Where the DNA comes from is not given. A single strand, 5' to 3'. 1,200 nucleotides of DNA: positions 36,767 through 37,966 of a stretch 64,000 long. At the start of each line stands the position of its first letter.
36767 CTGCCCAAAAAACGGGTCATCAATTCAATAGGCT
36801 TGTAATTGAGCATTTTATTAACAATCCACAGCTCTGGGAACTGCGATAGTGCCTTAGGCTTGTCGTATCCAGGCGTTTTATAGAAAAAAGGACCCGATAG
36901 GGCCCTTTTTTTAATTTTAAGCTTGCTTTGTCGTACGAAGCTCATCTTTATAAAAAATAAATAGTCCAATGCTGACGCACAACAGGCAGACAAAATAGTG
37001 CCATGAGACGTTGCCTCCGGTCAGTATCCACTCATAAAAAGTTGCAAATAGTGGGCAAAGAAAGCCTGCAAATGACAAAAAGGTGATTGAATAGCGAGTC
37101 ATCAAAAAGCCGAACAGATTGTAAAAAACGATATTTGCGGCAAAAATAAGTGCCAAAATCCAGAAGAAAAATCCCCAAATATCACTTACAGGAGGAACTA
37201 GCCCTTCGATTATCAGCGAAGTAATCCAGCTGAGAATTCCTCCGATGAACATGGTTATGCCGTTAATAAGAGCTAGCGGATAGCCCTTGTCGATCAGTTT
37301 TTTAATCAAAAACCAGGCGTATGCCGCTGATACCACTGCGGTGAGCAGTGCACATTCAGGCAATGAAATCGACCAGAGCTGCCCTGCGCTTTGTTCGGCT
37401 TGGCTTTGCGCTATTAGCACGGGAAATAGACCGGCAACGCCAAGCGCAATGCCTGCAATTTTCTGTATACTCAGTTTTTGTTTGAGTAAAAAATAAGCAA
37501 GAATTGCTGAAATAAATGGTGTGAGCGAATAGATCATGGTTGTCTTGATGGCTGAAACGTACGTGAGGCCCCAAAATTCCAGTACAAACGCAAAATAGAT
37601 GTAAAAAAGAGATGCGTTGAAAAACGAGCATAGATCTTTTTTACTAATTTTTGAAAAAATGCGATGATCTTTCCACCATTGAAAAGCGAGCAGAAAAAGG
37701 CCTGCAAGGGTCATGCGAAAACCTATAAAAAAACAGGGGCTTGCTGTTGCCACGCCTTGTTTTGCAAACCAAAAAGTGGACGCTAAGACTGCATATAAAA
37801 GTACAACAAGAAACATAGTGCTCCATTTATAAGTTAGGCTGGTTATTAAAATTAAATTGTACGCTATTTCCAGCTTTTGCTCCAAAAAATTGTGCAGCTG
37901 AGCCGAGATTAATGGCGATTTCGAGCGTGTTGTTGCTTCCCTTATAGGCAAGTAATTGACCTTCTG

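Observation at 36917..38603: DUF62 SAM-cleaving enzyme coupled to an EamA/DMT transporter: candidate SAM-scavenging module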

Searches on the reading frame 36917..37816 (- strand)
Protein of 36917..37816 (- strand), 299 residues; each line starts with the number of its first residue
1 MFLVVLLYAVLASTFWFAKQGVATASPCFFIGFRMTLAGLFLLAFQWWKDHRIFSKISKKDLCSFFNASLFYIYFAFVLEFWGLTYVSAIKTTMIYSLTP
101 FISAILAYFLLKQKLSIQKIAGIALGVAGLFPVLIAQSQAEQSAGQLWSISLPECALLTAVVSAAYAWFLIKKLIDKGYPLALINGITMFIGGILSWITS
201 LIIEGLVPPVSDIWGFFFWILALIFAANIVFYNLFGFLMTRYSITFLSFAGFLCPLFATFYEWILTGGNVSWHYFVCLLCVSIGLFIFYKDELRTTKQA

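Call 3: search_protein_families(library=pfam, proteins=[window:36917-37816:-])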
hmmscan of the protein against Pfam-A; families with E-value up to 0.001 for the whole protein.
window:36917-37816:- (299 aa): 1 family
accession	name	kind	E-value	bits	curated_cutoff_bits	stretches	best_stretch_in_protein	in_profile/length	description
PF00892.27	EamA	-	6.3e-32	111.1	28.2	2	2-132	5-132/135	EamA-like transporter family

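Call 4: search_protein_families(library=ncbifam, proteins=[window:36917-37816:-])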
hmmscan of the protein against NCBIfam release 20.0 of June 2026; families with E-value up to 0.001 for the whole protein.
window:36917-37816:- (299 aa): 3 families
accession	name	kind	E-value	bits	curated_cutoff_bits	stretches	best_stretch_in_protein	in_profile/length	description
TIGR00950.1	2A78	equivalog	4.6e-15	55.7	230.2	1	12-281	2-259/264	carboxylate/amino acid/amine transporter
NF008432.0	PRK11272.1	equivalog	3.5e-05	23.2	270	1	5-283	16-280/294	drug/metabolite exporter YedA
NF050091.1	ArAmAcExpYddG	equivalog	0.00023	20.8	300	1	3-285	12-279/285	aromatic amino acid exporter YddG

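Call 12: find_homologous_proteins(query=window:36917-37816:-)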
Query window:36917-37816:- (299 aa): 300 proteins with E <= 0.001 among 8000 candidates; the best 120 are listed.
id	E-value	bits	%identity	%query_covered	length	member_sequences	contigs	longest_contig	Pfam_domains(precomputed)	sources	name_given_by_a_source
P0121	6.5e-177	606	93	100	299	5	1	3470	PF00892.27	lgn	-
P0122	1.1e-132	461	71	98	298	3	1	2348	PF00892.27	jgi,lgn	jgi:drug/metabolite transporter (DMT)-like permease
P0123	8.9e-125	435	67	98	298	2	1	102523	PF00892.27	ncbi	-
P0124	2.4e-104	368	60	98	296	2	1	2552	PF00892.27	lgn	-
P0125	2.6e-103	364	60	99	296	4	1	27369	PF00892.27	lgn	-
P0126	2.6e-101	358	53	96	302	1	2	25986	PF00892.27,PF03151.23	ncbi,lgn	-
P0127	5.1e-101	357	58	99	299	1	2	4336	PF00892.27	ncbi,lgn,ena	-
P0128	3.5e-99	351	54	100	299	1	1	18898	PF00892.27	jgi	jgi:drug/metabolite transporter (DMT)-like permease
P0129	3.9e-99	351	56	95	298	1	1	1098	PF00892.27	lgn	-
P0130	1.0e-98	349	59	98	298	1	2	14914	PF00892.27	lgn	-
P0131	3.0e-98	348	59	98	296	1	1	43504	PF00892.27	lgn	-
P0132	3.5e-98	348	55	99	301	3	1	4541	PF00892.27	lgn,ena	-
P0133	2.4e-97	345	54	99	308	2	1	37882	PF00892.27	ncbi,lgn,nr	ncbi:DMT family transporter [Candidatus Babeliales bacterium]|nr:DMT family transporter [Candidatus 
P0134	7.4e-97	343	53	96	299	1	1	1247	PF00892.27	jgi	jgi:drug/metabolite transporter (DMT)-like permease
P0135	7.6e-97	343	55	98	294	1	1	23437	PF00892.27,PF03151.23,PF06027.19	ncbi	-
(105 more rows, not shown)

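Call 20: find_related_loci(query=A2, collection=metagenome_contigs, flank=5000)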
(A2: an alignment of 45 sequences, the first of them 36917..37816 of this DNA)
Query A2 (299 aa) in metagenome_contigs; peptide patterns used: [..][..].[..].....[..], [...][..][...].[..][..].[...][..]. (x = any residue, [..] = any of these).
368 stretches matched a pattern; 54 encode a relative of the query (tblastn E <= 1e-3); 54 distinct loci.
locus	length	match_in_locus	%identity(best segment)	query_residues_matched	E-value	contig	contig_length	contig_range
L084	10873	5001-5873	51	1-292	1e-98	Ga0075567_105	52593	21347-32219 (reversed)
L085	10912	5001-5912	53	1-299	8e-99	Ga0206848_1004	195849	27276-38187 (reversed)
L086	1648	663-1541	54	1-295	5e-103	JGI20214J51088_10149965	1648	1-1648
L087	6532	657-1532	54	1-293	1e-95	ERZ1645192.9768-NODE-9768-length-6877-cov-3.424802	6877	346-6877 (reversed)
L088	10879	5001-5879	53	1-293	1e-95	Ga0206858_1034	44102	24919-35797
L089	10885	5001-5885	52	1-299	3e-95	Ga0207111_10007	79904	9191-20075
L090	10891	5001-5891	53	1-298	3e-95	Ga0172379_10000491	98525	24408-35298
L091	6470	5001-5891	53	1-298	3e-93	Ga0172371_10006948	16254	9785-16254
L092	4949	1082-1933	54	13-297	6e-93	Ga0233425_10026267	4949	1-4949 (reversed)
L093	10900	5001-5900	53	1-298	1e-91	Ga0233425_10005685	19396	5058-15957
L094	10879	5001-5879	54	1-294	2e-91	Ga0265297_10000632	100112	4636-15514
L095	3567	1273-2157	52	1-297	2e-90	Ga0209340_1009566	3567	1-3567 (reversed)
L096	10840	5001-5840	54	13-293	1e-89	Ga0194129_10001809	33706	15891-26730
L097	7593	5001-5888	52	1-297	2e-89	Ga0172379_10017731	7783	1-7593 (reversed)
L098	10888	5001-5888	52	1-297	2e-89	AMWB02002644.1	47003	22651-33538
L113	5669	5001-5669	58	1-223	2e-76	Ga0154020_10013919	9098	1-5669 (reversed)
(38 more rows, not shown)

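Call 31: search_protein_families(library=ncbifam, proteins=[window:36917-37816:-], max_evalue=10)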
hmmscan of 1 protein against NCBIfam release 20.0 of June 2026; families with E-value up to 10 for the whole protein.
window:36917-37816:- (299 aa): 3 families
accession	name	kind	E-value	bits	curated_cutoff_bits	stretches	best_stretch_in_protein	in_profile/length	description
TIGR00950.1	2A78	equivalog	4.6e-15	55.7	230.2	1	12-281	2-259/264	carboxylate/amino acid/amine transporter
NF008432.0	PRK11272.1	equivalog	3.5e-05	23.2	270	1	5-283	16-280/294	drug/metabolite exporter YedA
NF050091.1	ArAmAcExpYddG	equivalog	0.00023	20.8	300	1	3-285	12-279/285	aromatic amino acid exporter YddG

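Call 59: search_protein_representatives(alignment_id=A2)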
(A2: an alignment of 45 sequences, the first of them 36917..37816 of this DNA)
Query: 45 sequences, 298 profile positions. Proteins with E-value up to 0.001 (for the whole library): 11145; up to 1e-10: 1798; up to 1e-30: 627. The best 150 are listed.
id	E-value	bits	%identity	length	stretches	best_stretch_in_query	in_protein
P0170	1.5e-131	454.8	-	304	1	1-295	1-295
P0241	1.1e-103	363.4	-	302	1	1-290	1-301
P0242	2.2e-101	355.8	-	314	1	1-296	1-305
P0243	4.6e-98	344.9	-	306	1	1-291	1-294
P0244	2.5e-95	335.9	-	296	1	2-292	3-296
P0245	3.0e-95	335.7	-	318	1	1-295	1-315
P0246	4.5e-94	331.8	-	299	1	1-294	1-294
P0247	2.8e-93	329.2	-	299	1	1-294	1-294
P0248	1.6e-92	326.7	-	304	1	1-291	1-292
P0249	2.0e-92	326.4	-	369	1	1-294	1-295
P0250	3.1e-92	325.8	-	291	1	1-289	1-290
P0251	3.6e-92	325.5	-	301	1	1-295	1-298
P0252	3.0e-90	319.2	-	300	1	1-294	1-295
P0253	9.2e-90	317.7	-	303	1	1-295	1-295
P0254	3.1e-89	315.9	-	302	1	1-296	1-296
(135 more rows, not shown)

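Call 68: search_protein_families(library=pfam, proteins=[L113:167-1726:+, L113:1785-2612:+, L113:2625-3704:+])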
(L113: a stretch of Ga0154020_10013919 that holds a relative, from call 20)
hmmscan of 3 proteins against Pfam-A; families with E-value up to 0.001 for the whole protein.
L113:167-1726:+ (519 aa): 4 families
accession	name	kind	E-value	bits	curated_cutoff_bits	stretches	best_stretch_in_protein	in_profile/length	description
PF12072.13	RNase_Y_N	-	3.6e-28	98.8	32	1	12-201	12-198/201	RNase Y N-terminal region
PF01966.28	HD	-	4.3e-18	66.1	22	1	337-427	3-115/116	HD domain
PF00013.35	KH_1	-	2.5e-08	34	21.5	1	213-269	4-64/66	KH domain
PF08668.18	HDOD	-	9.8e-06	25.6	22.9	1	333-375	93-136/196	HDOD domain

L113:1785-2612:+ (275 aa): 2 families
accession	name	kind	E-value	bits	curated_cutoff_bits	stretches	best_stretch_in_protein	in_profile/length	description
PF13277.11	YmdB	-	4.5e-95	318.2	27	1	12-266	1-253/253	YmdB-like protein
PF00149.33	Metallophos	-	2.2e-08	35.2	21.5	1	9-188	1-190/191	Calcineurin-like phosphoesterase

L113:2625-3704:+ (359 aa): 1 family
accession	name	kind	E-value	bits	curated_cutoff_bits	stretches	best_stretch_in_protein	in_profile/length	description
PF03739.19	LptF_LptG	-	1.3e-16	61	27.9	1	4-357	1-352/353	Lipopolysaccharide export system permease LptF/LptG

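Call 75: search_solved_structures(query=A2, max_evalue=1)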
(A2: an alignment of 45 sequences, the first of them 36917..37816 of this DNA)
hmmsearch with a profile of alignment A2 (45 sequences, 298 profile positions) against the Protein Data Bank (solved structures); distinct sequences matched with E-value up to 1: 0.

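Call 79: search_dna_similar(query=window:36917-37816:-, collection=plasmids, mode=protein, max_evalue=0.01, max_rows=25)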
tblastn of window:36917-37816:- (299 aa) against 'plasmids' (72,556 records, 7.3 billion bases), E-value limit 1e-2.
Records with a match: 743; places in all: 751; records where one place covers at least 80% of the query: 35.
Best place of each record, by identity: <60% 743.
By first word of the organism name: Klebsiella 541; Escherichia 116; Yersinia 17; Citrobacter 13; Rhizobium 10; Haloarcula 8; Serratia 7; Parageobacillus 5; Salmonella 5; Acinetobacter 4; and 12 more.
By predicted mobility (MOB-suite, as given by PLSDB): non-mobilizable 450; conjugative 255; mobilizable 38.
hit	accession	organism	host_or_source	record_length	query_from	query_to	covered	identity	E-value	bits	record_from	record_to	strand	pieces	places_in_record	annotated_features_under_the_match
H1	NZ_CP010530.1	Haloarcula sp. CBA1115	monoisolate,Solar salt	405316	3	294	98%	25.7%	2e-4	50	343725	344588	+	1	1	EamA family transporter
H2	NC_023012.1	Haloarcula hispanica N601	-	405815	3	294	98%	25.7%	2e-4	50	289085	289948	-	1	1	EamA family transporter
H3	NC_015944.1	Haloarcula hispanica ATCC 33960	-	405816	3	294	98%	25.7%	2e-4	50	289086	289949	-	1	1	EamA family transporter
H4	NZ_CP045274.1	Priestia megaterium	pure culture,Paper surface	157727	1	294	98%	25.2%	8e-3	45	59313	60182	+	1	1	EamA family transporter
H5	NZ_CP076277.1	Escherichia coli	Bubalus bubalis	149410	14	298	95%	25.3%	2e-3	47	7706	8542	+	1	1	DMT family transporter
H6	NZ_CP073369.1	Haloarcula sinaiiensis ATCC 33800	cell culture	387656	3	294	98%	24.4%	2e-4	50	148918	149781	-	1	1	EamA family transporter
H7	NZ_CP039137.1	Haloarcula marismortui ATCC 43049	Cell culture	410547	3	294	98%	24.4%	2e-4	50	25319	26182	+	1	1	EamA family transporter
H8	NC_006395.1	Haloarcula marismortui ATCC 43049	-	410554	3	294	98%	24.4%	2e-4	50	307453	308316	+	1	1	EamA family transporter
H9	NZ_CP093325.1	Bacillus sp. N5-665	whole organism,peat soil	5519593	1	295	99%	24.1%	2e-4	50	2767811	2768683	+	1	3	none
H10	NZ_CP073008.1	Citrobacter sp. BIDMC108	Homo sapiens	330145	6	287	94%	25.0%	1e-4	51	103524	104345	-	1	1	DMT family transporter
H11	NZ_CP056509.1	Citrobacter sp. RHBSTW-00446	culture,Wastewater influent sample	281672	6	287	94%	25.0%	1e-4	51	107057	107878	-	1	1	DMT family transporter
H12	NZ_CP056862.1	Citrobacter sp. RHBSTW-00107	culture,Freshwater sample from ...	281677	6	287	94%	25.0%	1e-4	51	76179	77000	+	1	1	DMT family transporter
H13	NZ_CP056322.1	Citrobacter sp. RHBSTW-00821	culture,Freshwater sample from ...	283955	6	287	94%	25.0%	1e-4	51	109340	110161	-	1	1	DMT family transporter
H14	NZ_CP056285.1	Citrobacter sp. RHBSTW-00859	-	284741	6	287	94%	25.0%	1e-4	51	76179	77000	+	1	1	DMT family transporter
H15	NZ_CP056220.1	Citrobacter sp. RHBSTW-00976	culture,Wastewater influent sample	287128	6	287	94%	25.0%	1e-4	51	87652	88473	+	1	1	DMT family transporter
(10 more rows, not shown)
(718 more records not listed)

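Call 82: predict_structure(alignment_id=A2)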
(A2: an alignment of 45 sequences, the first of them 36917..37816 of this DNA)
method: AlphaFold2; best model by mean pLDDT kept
length: 299 residues; sequences in the alignment: 45
mean_pLDDT: 85.3   pTM: 0.80
mean pLDDT of the five models: 85.3, 83.3, 82.9, 82.2, 78.0
residues with pLDDT >= 90: 116; 70-90: 162; 50-70: 15; < 50: 6
segments of 3 or more residues with pLDDT < 50: 142-147
pLDDT, mean of each block of 10 residues (from residue 1): 89 90 90 94 92 89 94 93 85 85 85 78 81 74 52 89 92 90 93 94 80 91 91 87 82 85 79 84 83 66
secondary structure, 60 per line:
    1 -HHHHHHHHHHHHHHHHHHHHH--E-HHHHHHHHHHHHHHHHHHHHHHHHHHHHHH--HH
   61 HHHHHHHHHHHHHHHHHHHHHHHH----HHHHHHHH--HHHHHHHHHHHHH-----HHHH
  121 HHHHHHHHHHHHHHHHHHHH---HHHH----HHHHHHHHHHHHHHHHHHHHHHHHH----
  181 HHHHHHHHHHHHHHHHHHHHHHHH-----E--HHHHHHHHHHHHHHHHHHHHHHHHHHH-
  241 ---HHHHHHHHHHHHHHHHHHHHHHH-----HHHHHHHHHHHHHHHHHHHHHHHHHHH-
elements in order: H2-22 H27-56 H59-84 H89-96 H99-111 H117-140 H144-147 H152-176 H181-204 H213-239 H244-266 H272-298

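Call 84: fold_search(model_id=the predicted structure, library=pdb)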
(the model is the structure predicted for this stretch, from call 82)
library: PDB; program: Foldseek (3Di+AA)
matches with E <= 10: 291; with E <= 0.001: 23
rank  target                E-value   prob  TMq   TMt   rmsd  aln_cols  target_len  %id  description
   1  7paf_A                9.0e-07  1.00  0.70  0.75   4.3       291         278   16  Streptococcus pneumoniae choline importer LicB in lipid nanodiscs (released 2022-03-16)
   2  6oh3                  9.8e-07  1.00  0.71  0.70   5.0       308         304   14  X-ray crystal structure of the mouse CMP-sialic acid transporter in complex with CMP-sialic acid, by lipidic cubic phase (released 2019-04-24)
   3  5i20_A                1.3e-06  1.00  0.73  0.76   4.0       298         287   16  Crystal structure of protein (released 2016-06-01)
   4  6xbo                  1.4e-06  1.00  0.69  0.65   5.4       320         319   15  X-ray crystal structure of the mouse CMP-Sialic acid transporter in complex with 5-methyl CMP (released 2021-06-09)
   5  6oh2                  1.7e-06  1.00  0.67  0.67   5.6       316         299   14  X-ray crystal structure of the mouse CMP-sialic acid transporter in complex with CMP, by lipidic cubic phase (released 2019-04-24)
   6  5i20_C                1.9e-06  1.00  0.69  0.73   4.1       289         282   17  Crystal structure of protein (released 2016-06-01)
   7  5y78_A                2.3e-06  1.00  0.71  0.70   4.8       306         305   15  Crystal structure of the triose-phosphate/phosphate translocator in complex with inorganic phosphate (released 2017-10-04)
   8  5i20_E                3.2e-06  1.00  0.73  0.75   4.0       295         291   16  Crystal structure of protein (released 2016-06-01)
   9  6i1r_A                3.9e-06  1.00  0.70  0.68   4.9       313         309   17  Crystal structure of CMP bound CST in an outward facing conformation (released 2019-06-05)
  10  5i20_B                4.1e-06  1.00  0.69  0.74   4.1       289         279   16  Crystal structure of protein (released 2016-06-01)
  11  6i1z_B                5.8e-06  1.00  0.59  0.60   6.6       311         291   17  Outward facing structure of apo CST (released 2019-06-05)
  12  7b0k                  6.9e-06  1.00  0.63  0.72   5.0       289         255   17  Streptococcus pneumoniae LicB bound to choline (released 2022-03-16)
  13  5i20_D                7.9e-06  1.00  0.68  0.71   4.5       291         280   16  Crystal structure of protein (released 2016-06-01)
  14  6i1r_B                7.9e-06  1.00  0.70  0.68   4.9       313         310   16  Crystal structure of CMP bound CST in an outward facing conformation (released 2019-06-05)
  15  9i20_A                1.5e-05  1.00  0.66  0.67   4.9       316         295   14  Cryo-EM structure of human SLC35B1 with ADP (released 2025-05-21)
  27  5i20_F                2.3e-03  1.00  0.48  0.62   6.2       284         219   15  Crystal structure of protein (released 2016-06-01)
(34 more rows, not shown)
